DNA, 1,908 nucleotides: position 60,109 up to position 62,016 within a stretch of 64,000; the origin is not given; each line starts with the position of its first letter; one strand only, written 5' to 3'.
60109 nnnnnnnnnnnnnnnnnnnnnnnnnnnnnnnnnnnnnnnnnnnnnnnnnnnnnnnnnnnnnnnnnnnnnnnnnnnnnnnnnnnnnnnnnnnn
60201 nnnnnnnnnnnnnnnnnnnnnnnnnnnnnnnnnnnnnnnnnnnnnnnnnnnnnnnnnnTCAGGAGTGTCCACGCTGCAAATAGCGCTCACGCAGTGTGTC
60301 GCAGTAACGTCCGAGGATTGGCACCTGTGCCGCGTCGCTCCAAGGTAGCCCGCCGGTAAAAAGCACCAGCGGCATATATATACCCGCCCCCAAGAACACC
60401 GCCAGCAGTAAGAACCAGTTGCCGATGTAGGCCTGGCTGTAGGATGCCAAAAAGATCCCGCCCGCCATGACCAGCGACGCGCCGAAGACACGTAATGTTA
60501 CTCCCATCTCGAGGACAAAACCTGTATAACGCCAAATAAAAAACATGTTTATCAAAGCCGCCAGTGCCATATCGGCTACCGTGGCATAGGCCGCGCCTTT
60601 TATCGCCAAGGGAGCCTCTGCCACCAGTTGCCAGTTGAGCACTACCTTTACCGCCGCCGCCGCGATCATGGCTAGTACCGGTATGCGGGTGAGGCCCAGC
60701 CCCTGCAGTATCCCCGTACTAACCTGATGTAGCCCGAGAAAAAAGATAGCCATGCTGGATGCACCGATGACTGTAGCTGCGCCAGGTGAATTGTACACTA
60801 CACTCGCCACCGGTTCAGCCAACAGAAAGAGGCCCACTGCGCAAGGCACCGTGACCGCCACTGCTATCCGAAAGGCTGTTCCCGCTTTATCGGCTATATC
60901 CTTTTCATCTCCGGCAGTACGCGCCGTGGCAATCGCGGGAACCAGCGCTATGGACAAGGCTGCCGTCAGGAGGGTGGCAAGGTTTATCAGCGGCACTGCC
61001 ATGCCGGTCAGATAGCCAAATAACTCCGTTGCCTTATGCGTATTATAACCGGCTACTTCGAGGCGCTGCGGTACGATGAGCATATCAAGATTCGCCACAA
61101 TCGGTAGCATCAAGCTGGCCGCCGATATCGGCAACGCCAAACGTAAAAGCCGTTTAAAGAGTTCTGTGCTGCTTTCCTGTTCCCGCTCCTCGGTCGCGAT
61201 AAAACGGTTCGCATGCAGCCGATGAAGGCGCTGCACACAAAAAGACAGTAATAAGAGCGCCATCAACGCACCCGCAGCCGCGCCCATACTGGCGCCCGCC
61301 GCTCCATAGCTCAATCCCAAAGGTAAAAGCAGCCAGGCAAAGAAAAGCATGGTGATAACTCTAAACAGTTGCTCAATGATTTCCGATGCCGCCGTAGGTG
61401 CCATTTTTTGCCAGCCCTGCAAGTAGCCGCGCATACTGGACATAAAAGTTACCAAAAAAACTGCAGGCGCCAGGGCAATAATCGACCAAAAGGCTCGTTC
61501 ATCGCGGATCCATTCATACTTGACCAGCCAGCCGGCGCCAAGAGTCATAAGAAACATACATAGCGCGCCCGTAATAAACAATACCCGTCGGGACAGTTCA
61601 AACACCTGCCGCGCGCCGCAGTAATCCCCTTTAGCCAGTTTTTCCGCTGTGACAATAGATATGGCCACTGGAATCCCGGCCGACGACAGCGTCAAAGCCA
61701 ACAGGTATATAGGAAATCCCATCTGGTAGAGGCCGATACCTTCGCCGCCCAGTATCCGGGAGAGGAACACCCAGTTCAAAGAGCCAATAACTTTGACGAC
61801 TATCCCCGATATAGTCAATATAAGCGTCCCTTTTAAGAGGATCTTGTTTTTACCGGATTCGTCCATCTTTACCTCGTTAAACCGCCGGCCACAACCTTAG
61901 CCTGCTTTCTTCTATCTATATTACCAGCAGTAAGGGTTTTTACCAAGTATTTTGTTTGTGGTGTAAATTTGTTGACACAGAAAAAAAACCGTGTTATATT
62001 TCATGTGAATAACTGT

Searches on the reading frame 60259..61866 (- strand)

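Call 82: search_protein_families(library=pfam, proteins=[window:60259-61866:-], max_evalue=0.00001)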
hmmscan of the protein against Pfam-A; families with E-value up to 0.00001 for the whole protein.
window:60259-61866:- (535 aa): 3 families
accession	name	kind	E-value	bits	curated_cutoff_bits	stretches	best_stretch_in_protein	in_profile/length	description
PF01943.22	Polysacc_synt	-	1.6e-29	103.6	28.2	1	10-313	1-271/274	Polysaccharide biosynthesis protein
PF03023.19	MurJ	-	4.3e-10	39.2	27.4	1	84-467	51-425/451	Lipid II flippase MurJ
PF01554.23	MatE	-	7.4e-09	35.9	24.9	1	289-412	33-160/161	MatE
